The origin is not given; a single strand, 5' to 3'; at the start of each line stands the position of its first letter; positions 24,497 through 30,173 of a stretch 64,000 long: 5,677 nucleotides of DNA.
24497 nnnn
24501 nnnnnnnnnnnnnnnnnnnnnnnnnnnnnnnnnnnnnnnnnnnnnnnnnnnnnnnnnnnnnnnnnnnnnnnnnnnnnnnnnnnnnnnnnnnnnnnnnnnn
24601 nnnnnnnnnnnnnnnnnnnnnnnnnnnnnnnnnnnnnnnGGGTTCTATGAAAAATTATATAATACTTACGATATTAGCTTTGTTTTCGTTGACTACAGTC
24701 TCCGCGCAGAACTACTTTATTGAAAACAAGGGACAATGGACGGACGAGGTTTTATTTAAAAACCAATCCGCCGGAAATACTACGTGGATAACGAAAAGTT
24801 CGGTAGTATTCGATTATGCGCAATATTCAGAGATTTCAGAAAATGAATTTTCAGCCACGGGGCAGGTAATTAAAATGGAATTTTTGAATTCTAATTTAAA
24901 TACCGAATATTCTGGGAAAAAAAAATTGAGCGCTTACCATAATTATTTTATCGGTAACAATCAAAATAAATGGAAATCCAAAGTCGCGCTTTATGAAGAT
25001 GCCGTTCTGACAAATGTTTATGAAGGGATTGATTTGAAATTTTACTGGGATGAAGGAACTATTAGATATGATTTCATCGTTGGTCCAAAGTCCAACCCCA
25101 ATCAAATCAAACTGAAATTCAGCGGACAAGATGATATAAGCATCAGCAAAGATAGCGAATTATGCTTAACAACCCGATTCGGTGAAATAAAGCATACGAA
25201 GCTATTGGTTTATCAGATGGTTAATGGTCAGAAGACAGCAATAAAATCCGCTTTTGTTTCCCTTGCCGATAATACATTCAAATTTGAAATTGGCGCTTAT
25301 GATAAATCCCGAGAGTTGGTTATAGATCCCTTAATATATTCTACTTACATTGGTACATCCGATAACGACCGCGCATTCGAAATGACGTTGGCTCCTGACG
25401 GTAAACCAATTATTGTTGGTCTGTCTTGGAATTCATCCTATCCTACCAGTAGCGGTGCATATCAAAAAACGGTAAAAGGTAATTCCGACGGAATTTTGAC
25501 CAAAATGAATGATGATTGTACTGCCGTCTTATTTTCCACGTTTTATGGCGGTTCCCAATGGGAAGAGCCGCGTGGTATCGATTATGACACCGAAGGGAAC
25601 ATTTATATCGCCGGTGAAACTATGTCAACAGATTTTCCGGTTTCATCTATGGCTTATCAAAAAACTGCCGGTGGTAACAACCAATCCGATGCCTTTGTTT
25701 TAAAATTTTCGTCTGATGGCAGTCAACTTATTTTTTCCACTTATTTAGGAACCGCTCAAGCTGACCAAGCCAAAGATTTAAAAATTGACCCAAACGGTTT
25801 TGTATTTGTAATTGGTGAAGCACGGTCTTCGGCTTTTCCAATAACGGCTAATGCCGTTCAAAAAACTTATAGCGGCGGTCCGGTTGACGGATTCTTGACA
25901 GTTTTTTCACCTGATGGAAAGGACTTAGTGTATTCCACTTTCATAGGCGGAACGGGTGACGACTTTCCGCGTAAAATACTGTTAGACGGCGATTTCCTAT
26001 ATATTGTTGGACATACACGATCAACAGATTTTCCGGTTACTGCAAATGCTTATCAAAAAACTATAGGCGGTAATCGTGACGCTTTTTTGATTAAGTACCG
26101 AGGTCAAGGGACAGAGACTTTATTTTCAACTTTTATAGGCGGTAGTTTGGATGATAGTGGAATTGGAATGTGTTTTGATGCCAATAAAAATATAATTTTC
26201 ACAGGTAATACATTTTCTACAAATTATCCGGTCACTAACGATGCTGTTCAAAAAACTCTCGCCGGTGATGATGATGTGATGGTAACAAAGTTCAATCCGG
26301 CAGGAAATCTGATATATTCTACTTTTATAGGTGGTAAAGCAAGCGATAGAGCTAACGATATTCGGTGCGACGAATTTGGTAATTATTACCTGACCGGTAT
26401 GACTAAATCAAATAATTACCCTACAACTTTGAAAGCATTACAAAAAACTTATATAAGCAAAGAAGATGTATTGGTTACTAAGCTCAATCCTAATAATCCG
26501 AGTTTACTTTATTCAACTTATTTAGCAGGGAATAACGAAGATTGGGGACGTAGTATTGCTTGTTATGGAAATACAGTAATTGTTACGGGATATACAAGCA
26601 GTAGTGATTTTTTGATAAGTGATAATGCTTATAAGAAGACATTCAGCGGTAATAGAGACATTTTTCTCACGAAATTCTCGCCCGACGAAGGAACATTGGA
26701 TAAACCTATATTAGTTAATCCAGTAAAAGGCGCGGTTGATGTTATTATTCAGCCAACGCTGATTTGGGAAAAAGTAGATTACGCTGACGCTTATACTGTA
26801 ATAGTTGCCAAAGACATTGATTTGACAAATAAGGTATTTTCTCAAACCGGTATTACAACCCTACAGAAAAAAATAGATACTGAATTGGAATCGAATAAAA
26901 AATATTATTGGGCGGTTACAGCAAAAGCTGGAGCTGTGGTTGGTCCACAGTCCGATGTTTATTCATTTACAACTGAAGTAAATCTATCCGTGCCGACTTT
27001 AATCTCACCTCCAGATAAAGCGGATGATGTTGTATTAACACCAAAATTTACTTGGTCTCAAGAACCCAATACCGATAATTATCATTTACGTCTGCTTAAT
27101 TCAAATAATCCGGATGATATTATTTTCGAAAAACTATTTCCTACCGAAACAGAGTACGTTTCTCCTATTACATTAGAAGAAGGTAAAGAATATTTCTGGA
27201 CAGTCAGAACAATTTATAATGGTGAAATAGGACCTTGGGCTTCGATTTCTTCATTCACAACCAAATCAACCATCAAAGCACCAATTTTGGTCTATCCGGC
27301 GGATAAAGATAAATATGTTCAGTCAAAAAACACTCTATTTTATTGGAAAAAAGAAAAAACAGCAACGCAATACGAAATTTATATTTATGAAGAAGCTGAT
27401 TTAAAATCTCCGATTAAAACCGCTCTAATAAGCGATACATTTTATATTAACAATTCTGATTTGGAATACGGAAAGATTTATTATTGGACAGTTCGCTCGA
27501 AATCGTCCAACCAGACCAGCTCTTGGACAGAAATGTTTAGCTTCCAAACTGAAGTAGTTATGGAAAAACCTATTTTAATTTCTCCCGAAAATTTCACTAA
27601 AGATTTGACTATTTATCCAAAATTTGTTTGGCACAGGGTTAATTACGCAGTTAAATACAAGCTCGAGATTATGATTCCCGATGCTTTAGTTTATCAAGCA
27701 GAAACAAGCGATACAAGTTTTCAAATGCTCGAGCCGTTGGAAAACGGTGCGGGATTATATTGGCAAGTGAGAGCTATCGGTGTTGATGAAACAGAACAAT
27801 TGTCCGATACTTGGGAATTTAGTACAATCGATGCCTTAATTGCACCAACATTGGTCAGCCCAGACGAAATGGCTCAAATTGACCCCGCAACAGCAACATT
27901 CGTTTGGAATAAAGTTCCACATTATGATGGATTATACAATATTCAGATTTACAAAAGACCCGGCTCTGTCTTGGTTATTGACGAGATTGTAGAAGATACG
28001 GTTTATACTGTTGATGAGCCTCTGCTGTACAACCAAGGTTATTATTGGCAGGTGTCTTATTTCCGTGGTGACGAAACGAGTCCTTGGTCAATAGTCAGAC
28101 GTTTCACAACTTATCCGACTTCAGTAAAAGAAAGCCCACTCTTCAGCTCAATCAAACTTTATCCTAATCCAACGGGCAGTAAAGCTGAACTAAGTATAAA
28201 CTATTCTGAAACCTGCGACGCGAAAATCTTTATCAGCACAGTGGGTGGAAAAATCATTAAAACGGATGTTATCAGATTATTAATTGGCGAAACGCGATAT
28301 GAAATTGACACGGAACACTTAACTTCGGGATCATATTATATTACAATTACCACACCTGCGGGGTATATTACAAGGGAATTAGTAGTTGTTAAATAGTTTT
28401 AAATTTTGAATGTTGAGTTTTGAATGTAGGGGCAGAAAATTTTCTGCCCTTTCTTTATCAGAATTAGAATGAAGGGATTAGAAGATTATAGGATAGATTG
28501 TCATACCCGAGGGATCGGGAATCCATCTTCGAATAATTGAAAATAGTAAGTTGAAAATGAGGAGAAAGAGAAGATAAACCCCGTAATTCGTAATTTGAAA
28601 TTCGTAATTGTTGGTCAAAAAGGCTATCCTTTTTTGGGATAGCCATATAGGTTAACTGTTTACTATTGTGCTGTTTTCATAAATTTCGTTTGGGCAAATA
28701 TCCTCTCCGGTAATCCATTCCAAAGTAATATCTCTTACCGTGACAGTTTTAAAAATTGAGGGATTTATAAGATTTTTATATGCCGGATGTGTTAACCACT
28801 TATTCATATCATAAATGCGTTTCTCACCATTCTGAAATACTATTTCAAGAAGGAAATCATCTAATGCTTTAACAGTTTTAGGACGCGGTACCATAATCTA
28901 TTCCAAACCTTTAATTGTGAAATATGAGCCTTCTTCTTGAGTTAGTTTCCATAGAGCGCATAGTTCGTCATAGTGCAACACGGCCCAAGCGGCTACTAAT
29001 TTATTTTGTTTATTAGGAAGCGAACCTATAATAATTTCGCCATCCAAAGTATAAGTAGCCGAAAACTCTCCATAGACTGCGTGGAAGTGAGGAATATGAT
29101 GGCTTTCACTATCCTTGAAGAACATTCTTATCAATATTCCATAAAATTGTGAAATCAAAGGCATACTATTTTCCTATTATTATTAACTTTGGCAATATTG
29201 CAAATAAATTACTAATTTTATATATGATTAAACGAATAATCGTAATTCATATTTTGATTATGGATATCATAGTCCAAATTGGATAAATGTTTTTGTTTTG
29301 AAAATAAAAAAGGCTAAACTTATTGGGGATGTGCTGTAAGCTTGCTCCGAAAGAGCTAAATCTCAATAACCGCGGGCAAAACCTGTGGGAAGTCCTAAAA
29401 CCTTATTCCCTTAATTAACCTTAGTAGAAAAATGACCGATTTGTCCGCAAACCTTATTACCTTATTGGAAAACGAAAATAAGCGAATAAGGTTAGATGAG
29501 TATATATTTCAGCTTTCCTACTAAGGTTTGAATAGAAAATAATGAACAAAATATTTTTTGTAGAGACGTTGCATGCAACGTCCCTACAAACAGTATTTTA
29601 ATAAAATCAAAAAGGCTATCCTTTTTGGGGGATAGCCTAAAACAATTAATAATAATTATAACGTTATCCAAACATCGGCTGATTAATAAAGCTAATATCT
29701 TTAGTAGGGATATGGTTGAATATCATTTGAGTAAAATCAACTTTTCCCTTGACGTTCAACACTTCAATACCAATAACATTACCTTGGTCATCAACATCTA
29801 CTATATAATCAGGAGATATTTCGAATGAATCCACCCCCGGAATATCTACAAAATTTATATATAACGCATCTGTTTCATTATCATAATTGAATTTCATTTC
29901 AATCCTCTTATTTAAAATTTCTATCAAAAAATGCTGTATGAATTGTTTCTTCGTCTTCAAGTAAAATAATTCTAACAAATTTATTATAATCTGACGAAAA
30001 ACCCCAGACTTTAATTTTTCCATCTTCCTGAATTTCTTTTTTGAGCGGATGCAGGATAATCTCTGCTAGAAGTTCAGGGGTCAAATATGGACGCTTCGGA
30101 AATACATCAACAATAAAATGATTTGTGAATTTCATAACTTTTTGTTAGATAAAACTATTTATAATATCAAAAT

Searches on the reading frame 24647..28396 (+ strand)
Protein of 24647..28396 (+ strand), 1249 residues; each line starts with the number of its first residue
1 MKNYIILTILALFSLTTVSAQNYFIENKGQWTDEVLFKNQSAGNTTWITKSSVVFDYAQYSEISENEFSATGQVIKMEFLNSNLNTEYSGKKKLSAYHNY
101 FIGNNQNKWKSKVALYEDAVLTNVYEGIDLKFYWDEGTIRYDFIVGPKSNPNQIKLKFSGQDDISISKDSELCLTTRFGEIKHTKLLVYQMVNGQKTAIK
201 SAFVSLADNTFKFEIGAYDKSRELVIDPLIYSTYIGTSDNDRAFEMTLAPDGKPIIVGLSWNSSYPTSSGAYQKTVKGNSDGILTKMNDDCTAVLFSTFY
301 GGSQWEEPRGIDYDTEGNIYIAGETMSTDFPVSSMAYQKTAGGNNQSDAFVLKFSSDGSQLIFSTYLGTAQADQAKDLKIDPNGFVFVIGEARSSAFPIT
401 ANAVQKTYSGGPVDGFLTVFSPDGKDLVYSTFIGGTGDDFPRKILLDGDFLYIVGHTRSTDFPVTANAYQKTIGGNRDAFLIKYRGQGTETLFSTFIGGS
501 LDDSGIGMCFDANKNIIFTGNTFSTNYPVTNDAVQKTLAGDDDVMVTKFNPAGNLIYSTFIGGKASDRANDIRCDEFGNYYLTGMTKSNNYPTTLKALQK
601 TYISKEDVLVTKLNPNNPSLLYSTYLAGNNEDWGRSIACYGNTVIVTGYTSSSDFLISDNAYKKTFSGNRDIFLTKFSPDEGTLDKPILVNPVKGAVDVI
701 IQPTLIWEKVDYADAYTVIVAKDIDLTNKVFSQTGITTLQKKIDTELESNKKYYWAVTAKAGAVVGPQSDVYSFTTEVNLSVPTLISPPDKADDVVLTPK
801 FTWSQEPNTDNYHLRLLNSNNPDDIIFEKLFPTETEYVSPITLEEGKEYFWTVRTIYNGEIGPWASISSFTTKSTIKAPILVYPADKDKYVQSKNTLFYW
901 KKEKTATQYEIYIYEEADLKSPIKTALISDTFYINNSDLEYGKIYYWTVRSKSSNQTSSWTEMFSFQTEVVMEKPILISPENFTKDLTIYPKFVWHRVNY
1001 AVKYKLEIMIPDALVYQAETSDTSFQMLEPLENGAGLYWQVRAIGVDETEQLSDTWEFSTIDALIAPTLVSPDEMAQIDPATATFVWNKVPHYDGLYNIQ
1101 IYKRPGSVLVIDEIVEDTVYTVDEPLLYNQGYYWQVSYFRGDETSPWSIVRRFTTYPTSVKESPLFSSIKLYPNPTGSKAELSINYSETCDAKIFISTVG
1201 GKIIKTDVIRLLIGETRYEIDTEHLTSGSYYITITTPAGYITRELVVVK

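Call 8: search_protein_families(library=pfam, proteins=[window:24647-28396:+], max_evalue=0.001)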
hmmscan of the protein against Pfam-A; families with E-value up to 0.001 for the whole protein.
window:24647-28396:+ (1249 aa): 5 families
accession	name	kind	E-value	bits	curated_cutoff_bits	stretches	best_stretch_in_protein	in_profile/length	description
PF25778.1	DUF7948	-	1.6e-60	205.2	27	1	24-229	1-214/214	Domain of unknown function (DUF7948)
PF06739.17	SBBP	-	1.2e-17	63.9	20.5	2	362-392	1-32/38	Beta-propeller repeat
PF25788.1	Ig_Rha78A_N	-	3.9e-11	43.6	27.4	0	903-969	32-102/105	Rha78A-like, N-terminal immunoglobulin domain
PF18962.6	Por_Secre_tail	-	4.4e-07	30.5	27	1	1171-1247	1-75/75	Secretion system C-terminal sorting domain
PF16656.11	Pur_ac_phosph_N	-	7.5e-05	23.7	30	0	745-776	66-93/93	Purple acid Phosphatase, N-terminal domain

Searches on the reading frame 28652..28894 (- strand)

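Call 68: search_protein_families(library=pfam, proteins=[window:28652-28894:-], max_evalue=0.01)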
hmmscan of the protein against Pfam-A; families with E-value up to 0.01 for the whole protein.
window:28652-28894:- (80 aa): 1 family
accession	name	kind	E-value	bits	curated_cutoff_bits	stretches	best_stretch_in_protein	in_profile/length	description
PF10387.14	DUF2442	-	5.2e-11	43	23.9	1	6-75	2-70/72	Protein of unknown function (DUF2442)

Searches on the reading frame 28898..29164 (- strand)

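Call 68: search_protein_families(library=pfam, proteins=[window:28898-29164:-], max_evalue=0.01)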
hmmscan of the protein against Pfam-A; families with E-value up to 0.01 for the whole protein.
window:28898-29164:- (88 aa): 1 family
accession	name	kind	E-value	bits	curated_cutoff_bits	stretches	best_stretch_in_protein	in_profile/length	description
PF13711.11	DUF4160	-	2.4e-18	66.5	23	1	9-73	1-65/65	Domain of unknown function (DUF4160)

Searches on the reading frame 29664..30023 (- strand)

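Call 68: search_protein_families(library=pfam, proteins=[window:29664-30023:-], max_evalue=0.01)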
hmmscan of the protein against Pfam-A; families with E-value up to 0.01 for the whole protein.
window:29664-30023:- (119 aa): 1 family
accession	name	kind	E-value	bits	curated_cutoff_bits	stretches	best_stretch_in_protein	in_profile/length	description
PF10049.14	DUF2283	-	1.3e-14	54.5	23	1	44-92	1-49/49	Protein of unknown function (DUF2283)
